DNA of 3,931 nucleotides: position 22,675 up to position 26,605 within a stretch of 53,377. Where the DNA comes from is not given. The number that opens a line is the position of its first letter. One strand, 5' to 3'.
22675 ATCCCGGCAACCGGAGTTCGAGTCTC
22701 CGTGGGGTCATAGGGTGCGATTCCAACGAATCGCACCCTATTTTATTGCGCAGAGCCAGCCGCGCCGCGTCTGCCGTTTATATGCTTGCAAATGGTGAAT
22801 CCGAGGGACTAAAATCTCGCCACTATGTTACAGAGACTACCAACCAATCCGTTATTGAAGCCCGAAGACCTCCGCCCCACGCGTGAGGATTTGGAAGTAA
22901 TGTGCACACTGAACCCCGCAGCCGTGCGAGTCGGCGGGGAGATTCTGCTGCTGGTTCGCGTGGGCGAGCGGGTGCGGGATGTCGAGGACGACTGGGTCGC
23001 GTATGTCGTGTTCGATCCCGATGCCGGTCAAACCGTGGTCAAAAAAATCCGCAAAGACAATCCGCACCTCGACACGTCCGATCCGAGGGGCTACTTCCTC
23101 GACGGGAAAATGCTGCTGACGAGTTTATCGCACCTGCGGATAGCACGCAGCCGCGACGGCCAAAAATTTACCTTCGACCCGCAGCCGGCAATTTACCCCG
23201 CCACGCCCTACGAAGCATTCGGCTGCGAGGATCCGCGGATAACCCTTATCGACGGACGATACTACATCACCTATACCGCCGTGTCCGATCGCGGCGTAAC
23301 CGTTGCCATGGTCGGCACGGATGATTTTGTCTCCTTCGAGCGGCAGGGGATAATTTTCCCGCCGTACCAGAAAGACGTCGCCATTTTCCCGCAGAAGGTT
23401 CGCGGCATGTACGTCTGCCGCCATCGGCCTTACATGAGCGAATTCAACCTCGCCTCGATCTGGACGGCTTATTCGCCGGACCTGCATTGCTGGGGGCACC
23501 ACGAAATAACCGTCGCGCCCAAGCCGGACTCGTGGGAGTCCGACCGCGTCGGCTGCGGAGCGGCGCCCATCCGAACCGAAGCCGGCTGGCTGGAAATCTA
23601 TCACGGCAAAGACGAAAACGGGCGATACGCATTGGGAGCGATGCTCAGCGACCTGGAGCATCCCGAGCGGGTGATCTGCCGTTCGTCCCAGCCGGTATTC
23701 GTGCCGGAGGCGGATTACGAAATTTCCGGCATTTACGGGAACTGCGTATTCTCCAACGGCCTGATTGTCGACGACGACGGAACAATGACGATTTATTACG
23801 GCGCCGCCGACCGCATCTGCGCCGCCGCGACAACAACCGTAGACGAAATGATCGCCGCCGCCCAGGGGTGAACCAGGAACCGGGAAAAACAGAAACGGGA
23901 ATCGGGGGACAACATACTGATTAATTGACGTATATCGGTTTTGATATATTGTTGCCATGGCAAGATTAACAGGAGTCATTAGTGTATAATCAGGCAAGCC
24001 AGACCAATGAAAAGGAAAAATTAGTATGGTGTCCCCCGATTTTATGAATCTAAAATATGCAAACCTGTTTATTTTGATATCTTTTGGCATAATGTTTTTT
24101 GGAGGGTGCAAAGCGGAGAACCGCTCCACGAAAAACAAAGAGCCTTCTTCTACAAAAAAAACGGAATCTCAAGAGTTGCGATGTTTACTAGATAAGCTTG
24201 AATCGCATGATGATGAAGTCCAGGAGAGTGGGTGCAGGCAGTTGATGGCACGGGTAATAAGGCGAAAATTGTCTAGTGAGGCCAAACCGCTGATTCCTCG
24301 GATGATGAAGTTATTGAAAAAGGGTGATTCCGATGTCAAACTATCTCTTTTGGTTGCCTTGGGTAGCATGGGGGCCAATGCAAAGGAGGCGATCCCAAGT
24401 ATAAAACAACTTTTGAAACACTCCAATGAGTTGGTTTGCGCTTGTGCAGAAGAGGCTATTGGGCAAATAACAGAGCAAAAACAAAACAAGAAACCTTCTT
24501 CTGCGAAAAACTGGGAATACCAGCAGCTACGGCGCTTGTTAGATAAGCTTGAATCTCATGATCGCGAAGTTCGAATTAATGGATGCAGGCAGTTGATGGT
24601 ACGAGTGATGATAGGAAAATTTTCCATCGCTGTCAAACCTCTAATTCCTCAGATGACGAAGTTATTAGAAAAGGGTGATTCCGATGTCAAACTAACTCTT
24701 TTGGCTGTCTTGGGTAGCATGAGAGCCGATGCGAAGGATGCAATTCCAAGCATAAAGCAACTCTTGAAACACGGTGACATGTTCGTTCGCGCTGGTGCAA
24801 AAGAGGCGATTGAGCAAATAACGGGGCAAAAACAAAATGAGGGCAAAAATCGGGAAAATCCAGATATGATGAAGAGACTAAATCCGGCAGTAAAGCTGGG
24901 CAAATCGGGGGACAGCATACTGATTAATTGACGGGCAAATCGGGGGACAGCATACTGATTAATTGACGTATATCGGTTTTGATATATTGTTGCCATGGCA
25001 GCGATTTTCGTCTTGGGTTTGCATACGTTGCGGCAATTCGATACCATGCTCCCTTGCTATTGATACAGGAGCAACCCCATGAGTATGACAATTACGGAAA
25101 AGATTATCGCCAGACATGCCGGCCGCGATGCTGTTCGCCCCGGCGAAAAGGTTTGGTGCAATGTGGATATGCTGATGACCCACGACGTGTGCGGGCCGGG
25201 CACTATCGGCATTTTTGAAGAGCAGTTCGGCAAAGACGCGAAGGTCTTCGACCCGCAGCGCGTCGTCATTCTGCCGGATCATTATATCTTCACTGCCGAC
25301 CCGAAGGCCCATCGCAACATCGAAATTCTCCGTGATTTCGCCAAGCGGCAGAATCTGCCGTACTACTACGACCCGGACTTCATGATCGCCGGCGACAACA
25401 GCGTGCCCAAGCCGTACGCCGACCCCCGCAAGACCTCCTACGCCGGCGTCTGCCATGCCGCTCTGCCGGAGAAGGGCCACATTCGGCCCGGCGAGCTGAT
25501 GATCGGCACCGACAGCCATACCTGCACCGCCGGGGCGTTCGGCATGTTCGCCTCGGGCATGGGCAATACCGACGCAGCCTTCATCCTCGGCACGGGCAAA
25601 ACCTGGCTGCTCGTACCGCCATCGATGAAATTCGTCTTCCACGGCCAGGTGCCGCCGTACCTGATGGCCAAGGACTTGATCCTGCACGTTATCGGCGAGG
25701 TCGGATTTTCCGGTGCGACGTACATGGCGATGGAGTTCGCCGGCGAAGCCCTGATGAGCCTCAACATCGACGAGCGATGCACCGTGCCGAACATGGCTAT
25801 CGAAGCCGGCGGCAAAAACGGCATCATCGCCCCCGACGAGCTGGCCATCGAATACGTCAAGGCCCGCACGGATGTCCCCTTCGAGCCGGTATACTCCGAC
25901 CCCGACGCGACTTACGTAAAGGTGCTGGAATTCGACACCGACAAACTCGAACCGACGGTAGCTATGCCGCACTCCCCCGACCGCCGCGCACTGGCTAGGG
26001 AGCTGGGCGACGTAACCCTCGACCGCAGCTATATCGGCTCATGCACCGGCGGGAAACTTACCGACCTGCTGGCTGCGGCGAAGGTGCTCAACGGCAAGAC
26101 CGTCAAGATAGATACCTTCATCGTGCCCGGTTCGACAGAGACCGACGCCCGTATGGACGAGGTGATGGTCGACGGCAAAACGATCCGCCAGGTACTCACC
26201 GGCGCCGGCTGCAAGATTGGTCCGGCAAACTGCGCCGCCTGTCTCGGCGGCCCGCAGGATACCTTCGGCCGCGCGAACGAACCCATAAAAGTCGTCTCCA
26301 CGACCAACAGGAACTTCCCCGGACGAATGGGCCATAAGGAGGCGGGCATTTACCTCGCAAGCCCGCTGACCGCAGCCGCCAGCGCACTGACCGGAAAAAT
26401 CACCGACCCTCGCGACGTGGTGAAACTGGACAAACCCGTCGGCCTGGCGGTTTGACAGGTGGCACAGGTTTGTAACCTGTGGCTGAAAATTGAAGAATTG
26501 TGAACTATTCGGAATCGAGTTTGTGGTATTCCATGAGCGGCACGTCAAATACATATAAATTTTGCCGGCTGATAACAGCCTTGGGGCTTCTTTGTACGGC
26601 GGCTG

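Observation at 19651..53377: BIME-like mosaics built from at least seven palindromic module families fill at least eleven intergenic gaps, with no transposase in sight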

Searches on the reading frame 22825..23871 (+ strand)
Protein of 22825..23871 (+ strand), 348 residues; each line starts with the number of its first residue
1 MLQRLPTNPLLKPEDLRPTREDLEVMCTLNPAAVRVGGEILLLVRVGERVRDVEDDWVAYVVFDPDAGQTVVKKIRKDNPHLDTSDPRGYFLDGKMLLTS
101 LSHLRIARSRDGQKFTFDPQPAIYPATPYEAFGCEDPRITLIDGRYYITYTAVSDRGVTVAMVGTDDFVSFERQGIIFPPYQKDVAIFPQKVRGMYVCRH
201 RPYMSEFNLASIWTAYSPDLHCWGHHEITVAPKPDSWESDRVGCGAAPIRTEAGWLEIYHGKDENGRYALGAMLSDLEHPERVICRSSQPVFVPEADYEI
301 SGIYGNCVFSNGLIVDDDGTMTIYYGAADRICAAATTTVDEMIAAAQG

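Call 43: search_protein_families(library=pfam, proteins=[window:22825-23871:+], max_evalue=0.001)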
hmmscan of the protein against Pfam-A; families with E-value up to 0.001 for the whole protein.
window:22825-23871:+ (348 aa): 1 family
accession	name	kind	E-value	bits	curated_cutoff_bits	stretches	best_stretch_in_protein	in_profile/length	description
PF04041.19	Glyco_hydro_130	-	2.6e-49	168.3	26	1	103-343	68-315/320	beta-1,4-mannooligosaccharide phosphorylase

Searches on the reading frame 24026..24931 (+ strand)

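Call 43: search_protein_families(library=pfam, proteins=[window:24026-24931:+], max_evalue=0.001)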
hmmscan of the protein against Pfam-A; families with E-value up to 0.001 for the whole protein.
window:24026-24931:+ (301 aa): 6 families
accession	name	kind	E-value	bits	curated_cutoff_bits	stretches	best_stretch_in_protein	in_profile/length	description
PF13646.12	HEAT_2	-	2.2e-15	57.2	27.7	2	208-268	2-61/88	HEAT repeats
PF02985.28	HEAT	-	6.4e-09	35.7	23.5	0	123-150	2-29/31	HEAT repeat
PF24714.1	TOR1L1_N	-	1.1e-08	35.2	43.3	1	123-272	84-245/281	TORTIFOLIA1 N-terminal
PF13513.12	HEAT_EZ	-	2.6e-06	28.3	27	0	64-114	2-54/55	HEAT-like repeat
PF12717.13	Cnd1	-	9.5e-05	22.9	26.4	0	189-287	4-106/162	non-SMC mitotic condensation complex subunit 1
PF01602.26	Adaptin_N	-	0.0005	19.2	37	0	86-172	112-200/524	Adaptin N terminal region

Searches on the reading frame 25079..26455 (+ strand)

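Call 44: search_protein_families(library=pfam, proteins=[window:25079-26455:+], max_evalue=0.001)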
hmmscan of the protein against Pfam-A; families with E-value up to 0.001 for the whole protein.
window:25079-26455:+ (458 aa): 1 family
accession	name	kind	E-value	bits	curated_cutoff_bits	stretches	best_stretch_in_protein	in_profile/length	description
PF00330.25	Aconitase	-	4.9e-81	273.5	28.7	2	7-303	1-300/463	Aconitase family (aconitate hydratase)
